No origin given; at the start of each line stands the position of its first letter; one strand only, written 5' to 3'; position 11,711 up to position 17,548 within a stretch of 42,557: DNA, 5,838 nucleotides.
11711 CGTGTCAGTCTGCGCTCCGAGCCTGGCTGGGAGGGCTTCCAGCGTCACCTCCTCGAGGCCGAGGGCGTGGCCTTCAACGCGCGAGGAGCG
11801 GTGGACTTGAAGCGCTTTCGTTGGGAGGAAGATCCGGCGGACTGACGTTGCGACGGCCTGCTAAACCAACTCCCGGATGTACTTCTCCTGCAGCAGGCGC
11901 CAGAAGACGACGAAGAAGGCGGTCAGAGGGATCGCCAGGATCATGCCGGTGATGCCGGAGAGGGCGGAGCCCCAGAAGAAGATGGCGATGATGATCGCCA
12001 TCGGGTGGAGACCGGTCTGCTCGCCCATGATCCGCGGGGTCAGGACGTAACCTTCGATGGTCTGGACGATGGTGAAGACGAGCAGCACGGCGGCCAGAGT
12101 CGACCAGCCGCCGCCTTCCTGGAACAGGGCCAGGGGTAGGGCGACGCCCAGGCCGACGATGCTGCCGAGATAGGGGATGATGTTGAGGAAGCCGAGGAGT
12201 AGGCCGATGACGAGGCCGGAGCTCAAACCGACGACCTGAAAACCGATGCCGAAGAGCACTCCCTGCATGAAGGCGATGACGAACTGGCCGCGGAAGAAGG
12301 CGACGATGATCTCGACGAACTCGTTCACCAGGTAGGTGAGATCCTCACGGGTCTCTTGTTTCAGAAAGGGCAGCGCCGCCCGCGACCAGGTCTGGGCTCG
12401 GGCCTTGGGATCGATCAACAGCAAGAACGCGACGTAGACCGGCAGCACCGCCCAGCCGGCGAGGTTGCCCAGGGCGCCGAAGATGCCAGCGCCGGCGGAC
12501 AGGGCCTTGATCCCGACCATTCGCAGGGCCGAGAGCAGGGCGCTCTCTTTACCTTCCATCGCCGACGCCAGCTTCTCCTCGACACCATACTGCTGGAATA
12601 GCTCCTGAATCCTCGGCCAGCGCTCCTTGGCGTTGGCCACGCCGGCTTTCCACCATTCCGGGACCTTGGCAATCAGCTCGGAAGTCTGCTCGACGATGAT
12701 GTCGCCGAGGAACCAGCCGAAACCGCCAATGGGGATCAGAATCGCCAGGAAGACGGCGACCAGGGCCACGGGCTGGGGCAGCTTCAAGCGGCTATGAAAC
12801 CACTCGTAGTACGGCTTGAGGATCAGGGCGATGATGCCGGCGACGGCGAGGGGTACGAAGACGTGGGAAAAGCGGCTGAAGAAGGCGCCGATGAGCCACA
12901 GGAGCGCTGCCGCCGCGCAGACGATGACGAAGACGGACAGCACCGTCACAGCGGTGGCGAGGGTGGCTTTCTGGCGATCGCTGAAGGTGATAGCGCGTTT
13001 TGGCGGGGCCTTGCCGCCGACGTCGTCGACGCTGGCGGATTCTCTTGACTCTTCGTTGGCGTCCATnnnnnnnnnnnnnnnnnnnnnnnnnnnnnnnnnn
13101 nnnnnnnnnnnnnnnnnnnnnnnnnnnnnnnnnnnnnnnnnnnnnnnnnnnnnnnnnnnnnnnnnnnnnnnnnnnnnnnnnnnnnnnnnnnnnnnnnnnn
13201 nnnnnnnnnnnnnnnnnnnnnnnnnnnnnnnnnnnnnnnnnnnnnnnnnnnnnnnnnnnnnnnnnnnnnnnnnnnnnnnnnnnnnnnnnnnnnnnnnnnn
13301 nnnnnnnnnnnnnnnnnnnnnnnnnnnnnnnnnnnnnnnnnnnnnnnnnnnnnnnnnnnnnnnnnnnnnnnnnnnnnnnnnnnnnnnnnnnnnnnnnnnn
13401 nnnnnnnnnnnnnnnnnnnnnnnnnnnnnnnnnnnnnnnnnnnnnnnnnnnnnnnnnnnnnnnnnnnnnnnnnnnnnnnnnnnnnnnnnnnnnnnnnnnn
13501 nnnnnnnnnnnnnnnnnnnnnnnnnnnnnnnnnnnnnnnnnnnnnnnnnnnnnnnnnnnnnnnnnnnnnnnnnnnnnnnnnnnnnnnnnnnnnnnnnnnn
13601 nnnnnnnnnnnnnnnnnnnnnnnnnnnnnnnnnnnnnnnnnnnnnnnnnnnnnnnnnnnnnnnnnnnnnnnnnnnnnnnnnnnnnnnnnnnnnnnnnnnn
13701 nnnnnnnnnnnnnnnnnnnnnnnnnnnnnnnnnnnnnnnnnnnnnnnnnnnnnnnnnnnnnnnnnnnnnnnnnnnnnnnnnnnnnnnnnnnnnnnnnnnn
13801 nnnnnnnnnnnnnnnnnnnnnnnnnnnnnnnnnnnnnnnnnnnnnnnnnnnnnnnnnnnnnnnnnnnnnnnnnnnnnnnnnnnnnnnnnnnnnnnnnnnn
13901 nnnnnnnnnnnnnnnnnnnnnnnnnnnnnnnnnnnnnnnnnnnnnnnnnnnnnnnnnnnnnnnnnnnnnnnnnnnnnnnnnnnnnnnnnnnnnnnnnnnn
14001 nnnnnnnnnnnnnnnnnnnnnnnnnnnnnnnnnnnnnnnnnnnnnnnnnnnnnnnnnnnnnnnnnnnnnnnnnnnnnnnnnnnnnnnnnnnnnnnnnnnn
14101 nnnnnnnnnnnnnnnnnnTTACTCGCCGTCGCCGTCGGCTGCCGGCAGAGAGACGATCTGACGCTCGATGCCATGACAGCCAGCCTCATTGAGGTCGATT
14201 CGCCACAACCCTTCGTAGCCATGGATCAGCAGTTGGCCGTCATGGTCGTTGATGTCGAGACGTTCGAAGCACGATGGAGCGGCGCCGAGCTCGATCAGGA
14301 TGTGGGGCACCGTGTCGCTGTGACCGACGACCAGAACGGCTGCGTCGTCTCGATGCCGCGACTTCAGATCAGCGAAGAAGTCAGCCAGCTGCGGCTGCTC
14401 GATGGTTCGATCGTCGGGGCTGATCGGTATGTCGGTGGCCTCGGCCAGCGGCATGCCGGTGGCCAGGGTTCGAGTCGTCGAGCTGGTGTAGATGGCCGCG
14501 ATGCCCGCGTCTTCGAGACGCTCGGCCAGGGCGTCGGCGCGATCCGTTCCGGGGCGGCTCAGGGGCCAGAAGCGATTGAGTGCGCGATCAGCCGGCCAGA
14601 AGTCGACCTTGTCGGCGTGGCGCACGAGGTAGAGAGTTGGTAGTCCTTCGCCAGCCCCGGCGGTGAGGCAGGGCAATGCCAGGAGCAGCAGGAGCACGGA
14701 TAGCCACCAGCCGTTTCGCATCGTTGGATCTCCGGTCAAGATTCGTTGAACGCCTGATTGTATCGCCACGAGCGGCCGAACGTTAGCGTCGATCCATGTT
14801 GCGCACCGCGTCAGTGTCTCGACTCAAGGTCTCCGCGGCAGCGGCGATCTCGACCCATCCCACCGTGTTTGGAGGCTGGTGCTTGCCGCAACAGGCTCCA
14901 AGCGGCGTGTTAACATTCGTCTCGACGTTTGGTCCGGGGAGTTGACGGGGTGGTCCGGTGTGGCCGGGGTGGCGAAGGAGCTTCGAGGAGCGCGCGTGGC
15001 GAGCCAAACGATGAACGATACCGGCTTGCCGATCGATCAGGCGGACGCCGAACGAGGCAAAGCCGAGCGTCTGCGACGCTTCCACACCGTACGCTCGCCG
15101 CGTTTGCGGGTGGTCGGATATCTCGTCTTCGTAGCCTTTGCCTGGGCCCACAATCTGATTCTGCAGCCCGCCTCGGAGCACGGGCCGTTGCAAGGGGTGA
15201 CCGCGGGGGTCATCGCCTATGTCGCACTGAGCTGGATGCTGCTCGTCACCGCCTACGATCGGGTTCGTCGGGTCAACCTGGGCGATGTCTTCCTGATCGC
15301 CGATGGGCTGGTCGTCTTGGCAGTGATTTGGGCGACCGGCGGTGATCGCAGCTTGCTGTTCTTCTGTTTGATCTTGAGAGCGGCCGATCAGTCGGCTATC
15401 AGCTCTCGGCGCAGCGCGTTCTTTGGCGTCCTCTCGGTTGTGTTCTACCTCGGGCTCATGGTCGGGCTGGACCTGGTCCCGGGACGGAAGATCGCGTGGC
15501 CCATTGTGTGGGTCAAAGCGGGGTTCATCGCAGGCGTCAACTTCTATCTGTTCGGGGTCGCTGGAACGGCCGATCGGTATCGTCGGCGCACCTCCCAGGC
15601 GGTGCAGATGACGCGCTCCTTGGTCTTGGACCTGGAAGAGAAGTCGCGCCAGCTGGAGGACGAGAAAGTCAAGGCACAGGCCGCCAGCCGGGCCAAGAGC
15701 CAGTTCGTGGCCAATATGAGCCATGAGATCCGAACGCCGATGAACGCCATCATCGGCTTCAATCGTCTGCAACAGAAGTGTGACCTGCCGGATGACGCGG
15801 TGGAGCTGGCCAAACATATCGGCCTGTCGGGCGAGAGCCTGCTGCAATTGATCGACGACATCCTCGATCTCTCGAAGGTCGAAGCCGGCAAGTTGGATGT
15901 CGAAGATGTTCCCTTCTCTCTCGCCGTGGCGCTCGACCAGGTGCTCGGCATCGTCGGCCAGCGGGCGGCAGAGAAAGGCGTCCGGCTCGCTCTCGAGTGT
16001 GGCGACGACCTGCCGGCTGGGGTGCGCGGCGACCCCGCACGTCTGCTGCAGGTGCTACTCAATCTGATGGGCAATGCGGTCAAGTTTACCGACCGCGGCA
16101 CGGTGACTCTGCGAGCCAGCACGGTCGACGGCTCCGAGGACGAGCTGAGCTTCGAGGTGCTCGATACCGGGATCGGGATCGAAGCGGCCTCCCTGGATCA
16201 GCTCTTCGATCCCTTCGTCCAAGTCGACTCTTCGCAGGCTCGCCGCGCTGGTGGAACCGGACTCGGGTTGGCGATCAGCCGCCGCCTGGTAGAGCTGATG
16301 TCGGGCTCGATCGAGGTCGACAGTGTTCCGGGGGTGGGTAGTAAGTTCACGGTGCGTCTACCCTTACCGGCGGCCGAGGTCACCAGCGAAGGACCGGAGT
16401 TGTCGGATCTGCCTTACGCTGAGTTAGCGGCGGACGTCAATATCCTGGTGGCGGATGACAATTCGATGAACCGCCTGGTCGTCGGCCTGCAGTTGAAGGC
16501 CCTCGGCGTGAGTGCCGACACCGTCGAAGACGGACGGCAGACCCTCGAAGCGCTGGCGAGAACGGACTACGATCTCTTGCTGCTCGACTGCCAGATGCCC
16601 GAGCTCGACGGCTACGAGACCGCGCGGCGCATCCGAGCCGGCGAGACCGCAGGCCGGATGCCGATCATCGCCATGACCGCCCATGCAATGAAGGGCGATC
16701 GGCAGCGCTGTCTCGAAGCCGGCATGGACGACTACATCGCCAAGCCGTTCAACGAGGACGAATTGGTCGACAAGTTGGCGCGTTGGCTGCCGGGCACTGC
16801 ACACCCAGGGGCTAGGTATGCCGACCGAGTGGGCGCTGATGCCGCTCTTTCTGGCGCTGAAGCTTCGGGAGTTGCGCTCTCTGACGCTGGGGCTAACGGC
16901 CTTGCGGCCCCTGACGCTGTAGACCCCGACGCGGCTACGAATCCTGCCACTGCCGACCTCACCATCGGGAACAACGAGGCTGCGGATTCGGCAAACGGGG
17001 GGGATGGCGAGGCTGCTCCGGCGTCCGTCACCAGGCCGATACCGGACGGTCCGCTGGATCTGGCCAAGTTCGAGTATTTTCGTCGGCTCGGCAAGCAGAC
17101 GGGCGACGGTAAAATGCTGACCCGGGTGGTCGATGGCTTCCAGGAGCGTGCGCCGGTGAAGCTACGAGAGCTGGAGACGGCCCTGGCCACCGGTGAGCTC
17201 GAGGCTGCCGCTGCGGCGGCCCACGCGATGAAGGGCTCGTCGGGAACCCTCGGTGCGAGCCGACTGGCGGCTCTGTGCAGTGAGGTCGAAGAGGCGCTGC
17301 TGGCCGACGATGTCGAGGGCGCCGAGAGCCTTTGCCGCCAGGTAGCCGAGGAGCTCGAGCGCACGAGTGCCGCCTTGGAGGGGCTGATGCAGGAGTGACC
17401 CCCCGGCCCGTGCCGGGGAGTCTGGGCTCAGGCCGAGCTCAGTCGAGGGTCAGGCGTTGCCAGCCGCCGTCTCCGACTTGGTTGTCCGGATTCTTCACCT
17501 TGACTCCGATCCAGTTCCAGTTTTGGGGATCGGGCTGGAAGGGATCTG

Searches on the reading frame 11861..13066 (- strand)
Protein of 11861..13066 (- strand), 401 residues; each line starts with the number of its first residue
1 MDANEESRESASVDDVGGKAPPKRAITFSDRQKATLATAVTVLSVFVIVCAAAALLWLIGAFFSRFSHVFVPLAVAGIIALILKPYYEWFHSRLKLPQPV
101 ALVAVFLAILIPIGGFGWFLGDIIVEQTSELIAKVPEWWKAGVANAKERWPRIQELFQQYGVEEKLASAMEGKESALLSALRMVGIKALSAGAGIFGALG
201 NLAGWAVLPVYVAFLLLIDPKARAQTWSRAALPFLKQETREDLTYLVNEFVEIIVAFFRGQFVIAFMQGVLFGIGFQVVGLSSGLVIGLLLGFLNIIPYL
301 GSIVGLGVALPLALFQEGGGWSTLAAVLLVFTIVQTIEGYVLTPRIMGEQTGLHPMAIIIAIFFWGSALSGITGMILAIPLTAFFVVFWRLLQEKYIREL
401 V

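Call 7: search_protein_families(library=pfam, proteins=[window:11861-13066:-], max_evalue=0.001)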
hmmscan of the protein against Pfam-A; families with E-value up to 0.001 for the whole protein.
window:11861-13066:- (401 aa): 1 family
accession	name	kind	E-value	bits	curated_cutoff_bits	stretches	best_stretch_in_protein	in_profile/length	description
PF01594.21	AI-2E_transport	-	9.5e-52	176.6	34.3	1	43-388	2-322/327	AI-2E family transporter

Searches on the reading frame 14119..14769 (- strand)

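Call 7: search_protein_families(library=pfam, proteins=[window:14119-14769:-], max_evalue=0.001)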
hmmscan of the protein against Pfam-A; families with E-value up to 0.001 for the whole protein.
window:14119-14769:- (216 aa): 1 family
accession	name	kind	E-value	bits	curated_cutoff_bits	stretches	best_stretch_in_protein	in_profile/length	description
PF00300.27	His_Phos_1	-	1.3e-11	44.9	21.7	1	46-124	1-79/194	Histidine phosphatase superfamily (branch 1)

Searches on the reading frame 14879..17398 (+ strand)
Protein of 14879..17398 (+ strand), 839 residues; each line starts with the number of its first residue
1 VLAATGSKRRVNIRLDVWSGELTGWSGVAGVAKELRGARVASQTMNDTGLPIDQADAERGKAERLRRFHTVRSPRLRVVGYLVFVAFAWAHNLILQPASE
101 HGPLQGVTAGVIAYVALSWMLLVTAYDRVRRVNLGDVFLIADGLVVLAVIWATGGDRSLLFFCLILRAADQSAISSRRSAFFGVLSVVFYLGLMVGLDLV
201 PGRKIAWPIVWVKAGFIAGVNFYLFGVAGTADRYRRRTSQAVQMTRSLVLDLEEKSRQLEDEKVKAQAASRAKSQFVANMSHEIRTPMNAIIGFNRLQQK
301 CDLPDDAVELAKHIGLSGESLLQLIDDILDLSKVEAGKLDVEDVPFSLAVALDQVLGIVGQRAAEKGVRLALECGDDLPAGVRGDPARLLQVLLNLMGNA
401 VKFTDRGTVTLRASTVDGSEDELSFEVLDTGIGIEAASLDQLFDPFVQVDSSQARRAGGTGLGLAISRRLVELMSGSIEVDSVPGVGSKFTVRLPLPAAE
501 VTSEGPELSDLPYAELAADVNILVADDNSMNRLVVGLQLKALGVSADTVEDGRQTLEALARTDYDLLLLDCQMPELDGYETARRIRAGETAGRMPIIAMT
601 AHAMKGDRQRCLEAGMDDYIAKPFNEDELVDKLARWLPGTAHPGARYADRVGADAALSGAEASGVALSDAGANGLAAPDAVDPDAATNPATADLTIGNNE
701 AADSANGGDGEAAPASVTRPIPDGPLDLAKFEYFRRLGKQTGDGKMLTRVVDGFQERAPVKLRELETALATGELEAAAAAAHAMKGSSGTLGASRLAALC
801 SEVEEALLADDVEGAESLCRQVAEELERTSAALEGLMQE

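Call 7: search_protein_families(library=pfam, proteins=[window:14879-17398:+], max_evalue=0.001)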
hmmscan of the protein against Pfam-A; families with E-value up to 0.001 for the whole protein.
window:14879-17398:+ (839 aa): 4 families
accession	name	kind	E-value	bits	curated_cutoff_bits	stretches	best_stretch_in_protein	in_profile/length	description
PF02518.31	HATPase_c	-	5.6e-30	104.5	26.4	1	384-497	1-110/111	Histidine kinase-, DNA gyrase B-, and HSP90-like ATPase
PF00072.30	Response_reg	-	2.1e-28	99.2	30.2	1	522-633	1-110/111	Response regulator receiver domain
PF00512.31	HisKA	-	2.5e-17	63.1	26.9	1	272-337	1-66/66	His Kinase A (phospho-acceptor) domain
PF01627.28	Hpt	-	5.7e-14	52.6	24.6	1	750-831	2-83/84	Hpt domain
